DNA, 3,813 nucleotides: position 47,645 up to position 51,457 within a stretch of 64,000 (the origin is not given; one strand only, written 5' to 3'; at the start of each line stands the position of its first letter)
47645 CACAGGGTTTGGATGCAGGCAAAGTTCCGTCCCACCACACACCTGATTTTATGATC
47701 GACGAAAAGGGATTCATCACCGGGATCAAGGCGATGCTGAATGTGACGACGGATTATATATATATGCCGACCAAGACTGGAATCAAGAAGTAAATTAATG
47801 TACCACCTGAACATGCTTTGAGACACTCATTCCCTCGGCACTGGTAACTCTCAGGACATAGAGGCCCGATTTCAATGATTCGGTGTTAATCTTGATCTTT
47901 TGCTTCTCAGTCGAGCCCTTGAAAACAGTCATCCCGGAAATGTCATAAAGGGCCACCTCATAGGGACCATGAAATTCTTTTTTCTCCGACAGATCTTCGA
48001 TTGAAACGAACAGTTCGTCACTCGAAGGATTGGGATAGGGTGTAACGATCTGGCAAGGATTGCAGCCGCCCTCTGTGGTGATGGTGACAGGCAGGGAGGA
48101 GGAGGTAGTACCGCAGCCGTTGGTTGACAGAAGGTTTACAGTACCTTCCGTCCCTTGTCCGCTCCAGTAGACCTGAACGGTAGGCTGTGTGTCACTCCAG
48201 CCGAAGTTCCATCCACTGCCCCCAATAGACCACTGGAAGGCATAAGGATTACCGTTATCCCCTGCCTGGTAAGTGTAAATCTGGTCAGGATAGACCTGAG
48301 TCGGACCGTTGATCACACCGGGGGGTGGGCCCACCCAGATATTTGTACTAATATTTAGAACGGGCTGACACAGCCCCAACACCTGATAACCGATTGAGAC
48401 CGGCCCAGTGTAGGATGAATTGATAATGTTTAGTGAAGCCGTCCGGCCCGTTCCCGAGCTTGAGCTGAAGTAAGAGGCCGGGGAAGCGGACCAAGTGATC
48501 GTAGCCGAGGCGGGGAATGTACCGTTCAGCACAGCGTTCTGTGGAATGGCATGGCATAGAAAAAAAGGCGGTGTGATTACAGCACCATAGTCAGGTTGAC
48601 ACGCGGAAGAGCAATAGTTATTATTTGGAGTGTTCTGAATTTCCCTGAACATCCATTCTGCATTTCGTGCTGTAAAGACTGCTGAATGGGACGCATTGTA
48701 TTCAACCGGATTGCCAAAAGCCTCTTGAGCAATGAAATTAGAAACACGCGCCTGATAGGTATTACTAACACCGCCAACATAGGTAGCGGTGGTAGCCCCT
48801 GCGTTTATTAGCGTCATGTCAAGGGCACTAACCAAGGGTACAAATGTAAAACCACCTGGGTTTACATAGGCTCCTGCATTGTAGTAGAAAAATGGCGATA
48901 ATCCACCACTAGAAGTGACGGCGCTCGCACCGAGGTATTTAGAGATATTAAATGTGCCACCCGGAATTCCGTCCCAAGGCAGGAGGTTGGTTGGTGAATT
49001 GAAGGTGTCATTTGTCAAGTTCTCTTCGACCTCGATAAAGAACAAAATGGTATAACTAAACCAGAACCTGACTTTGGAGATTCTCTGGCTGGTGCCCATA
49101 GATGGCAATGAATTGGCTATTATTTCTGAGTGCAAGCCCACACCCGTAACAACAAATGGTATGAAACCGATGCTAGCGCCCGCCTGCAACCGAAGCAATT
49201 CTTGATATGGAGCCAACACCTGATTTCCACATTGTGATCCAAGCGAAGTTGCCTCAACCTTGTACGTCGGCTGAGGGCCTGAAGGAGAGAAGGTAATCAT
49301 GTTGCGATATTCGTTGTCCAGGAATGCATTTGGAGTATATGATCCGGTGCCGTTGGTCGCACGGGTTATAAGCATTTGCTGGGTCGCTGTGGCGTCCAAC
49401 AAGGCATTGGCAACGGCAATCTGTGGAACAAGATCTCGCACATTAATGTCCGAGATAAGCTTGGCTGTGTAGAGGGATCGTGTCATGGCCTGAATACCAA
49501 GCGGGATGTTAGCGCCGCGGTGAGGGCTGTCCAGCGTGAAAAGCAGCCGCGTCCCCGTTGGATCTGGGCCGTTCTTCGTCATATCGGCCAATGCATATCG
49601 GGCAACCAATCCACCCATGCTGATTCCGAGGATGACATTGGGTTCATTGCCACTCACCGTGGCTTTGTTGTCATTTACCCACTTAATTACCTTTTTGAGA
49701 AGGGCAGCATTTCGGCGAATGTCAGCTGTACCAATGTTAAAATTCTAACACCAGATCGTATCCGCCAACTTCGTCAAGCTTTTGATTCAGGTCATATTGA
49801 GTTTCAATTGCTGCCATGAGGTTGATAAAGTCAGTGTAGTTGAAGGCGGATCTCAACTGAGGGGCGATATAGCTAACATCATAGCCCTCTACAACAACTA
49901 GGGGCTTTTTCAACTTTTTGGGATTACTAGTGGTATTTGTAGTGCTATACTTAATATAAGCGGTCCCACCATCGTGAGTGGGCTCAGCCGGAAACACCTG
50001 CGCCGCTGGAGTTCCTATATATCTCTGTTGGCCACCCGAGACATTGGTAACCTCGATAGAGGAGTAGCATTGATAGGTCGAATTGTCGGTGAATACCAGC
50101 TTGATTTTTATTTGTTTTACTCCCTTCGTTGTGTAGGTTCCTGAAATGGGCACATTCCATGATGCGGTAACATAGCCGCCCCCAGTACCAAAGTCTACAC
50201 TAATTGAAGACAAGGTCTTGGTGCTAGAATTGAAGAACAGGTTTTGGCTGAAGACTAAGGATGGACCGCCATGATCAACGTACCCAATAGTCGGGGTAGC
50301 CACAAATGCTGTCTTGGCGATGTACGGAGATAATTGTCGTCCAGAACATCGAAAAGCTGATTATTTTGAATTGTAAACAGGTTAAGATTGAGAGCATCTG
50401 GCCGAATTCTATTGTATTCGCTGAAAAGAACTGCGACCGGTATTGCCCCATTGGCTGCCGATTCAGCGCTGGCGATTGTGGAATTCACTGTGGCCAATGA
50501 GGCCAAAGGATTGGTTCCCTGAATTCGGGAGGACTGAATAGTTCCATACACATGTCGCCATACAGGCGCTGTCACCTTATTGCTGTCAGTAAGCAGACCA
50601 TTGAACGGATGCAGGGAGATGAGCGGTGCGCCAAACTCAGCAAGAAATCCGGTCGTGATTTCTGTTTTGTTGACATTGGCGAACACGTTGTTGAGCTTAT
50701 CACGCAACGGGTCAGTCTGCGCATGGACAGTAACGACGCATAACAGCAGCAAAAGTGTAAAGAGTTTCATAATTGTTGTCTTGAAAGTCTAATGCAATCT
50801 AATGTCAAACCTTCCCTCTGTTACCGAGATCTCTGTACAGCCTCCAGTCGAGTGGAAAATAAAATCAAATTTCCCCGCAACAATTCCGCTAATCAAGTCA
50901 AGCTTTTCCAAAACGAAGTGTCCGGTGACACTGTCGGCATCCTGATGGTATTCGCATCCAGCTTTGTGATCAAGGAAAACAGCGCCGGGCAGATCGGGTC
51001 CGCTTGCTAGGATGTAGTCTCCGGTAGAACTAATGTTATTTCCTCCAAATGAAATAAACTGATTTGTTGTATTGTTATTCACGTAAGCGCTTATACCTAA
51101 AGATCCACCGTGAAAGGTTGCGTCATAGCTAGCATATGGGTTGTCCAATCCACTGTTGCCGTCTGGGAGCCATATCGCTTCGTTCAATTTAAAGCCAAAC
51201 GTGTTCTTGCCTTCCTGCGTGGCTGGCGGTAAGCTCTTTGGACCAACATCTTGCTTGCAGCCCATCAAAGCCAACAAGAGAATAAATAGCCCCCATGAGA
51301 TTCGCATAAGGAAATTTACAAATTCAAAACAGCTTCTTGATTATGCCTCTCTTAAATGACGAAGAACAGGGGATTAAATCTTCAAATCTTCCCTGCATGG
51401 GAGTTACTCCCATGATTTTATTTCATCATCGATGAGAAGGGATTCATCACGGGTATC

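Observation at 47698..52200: A 3.6-kb insert bracketed by two diverged copies of an M20 gene 3' end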

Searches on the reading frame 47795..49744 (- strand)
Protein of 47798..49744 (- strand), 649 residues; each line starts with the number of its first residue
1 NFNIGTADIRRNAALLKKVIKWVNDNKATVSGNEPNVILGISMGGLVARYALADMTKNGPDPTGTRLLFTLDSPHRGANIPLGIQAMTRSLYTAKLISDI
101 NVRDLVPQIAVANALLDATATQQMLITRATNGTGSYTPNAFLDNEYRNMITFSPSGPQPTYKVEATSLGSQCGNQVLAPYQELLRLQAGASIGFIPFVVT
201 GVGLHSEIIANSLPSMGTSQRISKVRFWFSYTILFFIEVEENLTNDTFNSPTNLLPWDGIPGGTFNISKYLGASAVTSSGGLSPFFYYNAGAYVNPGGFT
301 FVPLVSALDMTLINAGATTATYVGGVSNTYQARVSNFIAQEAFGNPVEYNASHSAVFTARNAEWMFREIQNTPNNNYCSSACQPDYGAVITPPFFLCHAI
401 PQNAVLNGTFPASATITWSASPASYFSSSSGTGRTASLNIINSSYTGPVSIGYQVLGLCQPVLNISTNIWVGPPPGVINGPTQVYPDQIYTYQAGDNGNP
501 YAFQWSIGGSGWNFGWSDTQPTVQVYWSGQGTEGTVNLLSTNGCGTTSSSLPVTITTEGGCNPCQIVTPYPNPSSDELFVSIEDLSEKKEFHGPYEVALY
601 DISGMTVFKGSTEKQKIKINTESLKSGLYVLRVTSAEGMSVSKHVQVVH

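Call 8: search_protein_families(library=pfam, proteins=[window:47795-49657:-], max_evalue=0.01)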
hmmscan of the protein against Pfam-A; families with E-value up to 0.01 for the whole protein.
window:47795-49657:- (620 aa): 3 families
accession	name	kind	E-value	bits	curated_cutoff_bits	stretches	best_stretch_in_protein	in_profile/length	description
PF18962.6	Por_Secre_tail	-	1.5e-12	48.1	27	1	541-615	2-73/75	Secretion system C-terminal sorting domain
PF19408.5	PKD_6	-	0.00073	20.3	25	1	445-521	4-78/82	PKD-like domain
PF07819.20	PGAP1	-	0.0033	17.6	24.3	1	8-54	94-137/233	PGAP1-like alpha/beta domain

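Call 50: find_homologous_proteins(query=window:47798-49744:-, max_evalue=1e-50)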
Query window:47798-49744:- (649 aa): 110 proteins with E <= 1e-50 among 8000 candidates.
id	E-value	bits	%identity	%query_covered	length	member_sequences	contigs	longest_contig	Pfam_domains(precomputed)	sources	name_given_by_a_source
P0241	0.0e+0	1409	100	96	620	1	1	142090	PF18962.8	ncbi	-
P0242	4.1e-287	972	68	100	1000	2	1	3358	PF18962.8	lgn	-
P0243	4.0e-242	823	58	100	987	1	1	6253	PF18962.8,PF07819.20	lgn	-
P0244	4.3e-239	813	60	96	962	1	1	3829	-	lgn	-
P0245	2.8e-237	807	58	100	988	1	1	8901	PF18962.8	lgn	-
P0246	1.6e-227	775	57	100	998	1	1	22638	PF18962.8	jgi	-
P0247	4.3e-148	513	54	72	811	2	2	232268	-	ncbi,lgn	-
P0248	1.4e-119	419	40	100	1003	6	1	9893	PF18962.8,PF07819.20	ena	-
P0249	5.5e-119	417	39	100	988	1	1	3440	PF05057.21,PF18962.8,PF07819.20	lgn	-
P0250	4.2e-118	414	41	98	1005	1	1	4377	PF18962.8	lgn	-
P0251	2.1e-117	411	39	99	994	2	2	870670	PF19408.6,PF18962.8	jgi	jgi:hypothetical protein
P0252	1.2e-116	409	41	98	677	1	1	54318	PF18962.8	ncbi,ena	-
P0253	1.6e-116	409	52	61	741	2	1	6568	PF07819.20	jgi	jgi:hypothetical protein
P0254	6.1e-115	403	37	100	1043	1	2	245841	PF18962.8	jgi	jgi:hypothetical protein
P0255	8.3e-115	403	49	67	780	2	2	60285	-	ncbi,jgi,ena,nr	ncbi:MAG TPA: hypothetical protein VK517_02110 [Cyclobacteriaceae bacterium]|nr:hypothetical protein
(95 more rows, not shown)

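Call 51: find_encoding_contigs(protein=P0246, flank=10000, max_places=3)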
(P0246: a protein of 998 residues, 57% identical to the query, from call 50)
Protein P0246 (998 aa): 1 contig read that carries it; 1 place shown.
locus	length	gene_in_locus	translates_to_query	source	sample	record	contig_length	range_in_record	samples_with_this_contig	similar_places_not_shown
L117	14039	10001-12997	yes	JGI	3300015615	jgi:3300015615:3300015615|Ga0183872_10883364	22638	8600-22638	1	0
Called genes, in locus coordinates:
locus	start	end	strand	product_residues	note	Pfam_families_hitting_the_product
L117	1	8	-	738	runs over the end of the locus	PF10647:Gmad1 (faint), PF26550:Tricorn_2nd, PF00930:DPPIV_N (faint), PF07676:PD40, PF26549:Tricorn_N, PF00326:Peptidase_S9, PF20434:BD-FAE (weak)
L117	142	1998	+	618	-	PF00144:Beta-lactamase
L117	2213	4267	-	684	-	PF25174:Beta-prop_THOC3 (faint), PF26550:Tricorn_2nd, PF26549:Tricorn_N, PF07676:PD40 (weak), PF26549:Tricorn_N, PF20434:BD-FAE, PF00326:Peptidase_S9, PF01738:DLH (weak), +4 more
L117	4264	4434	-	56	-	-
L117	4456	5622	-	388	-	-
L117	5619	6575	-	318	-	PF09925:DUF2157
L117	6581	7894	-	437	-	PF01546:Peptidase_M20, PF07687:M20_dimer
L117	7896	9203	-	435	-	PF01546:Peptidase_M20, PF07687:M20_dimer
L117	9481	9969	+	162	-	-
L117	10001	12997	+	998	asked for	PF18962:Por_Secre_tail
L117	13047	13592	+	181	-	PF00355:Rieske, PF13806:Rieske_2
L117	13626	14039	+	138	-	?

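Call 52: find_encoding_contigs(protein=P0245, flank=10000, max_places=3)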
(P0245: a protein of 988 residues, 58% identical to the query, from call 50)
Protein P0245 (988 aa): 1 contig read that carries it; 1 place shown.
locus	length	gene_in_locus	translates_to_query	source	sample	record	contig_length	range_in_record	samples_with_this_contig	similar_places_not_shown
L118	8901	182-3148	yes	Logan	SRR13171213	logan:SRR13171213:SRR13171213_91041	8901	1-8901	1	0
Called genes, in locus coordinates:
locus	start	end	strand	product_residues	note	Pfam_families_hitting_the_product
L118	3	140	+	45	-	?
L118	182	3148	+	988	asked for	PF18962:Por_Secre_tail (weak)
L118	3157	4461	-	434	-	PF01546:Peptidase_M20, PF07687:M20_dimer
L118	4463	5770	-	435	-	PF01546:Peptidase_M20, PF07687:M20_dimer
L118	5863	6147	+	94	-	PF00355:Rieske, PF13806:Rieske_2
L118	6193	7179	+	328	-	-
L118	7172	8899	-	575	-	?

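Call 53: find_encoding_contigs(protein=P0243, flank=10000, max_places=3)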
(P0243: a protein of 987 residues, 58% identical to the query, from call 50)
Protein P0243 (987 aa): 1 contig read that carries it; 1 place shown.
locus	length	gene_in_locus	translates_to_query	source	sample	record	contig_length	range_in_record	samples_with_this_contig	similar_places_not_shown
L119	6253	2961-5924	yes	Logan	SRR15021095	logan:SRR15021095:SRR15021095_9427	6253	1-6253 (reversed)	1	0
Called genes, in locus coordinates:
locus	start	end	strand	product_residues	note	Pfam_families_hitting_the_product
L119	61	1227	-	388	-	-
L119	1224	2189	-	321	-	PF09925:DUF2157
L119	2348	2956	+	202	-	-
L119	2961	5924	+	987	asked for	PF07819:PGAP1 (weak), PF18962:Por_Secre_tail (weak)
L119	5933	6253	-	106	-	?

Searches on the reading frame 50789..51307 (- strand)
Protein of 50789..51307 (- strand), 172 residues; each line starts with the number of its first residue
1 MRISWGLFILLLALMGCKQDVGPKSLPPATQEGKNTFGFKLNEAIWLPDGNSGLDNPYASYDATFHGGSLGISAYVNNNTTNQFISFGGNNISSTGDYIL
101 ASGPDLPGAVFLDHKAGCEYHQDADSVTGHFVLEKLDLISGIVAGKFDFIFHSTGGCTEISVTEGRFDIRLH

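Call 8: search_protein_families(library=pfam, proteins=[window:50789-51307:-], max_evalue=0.01)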
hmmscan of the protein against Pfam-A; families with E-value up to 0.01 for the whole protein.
window:50789-51307:- (172 aa): 0 families

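Call 18: find_encoding_contigs(protein=window:50789-51307:-, flank=10000, max_places=10)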
Protein window:50789-51307:- (172 aa): no gene with exactly this product is on record in the collection.
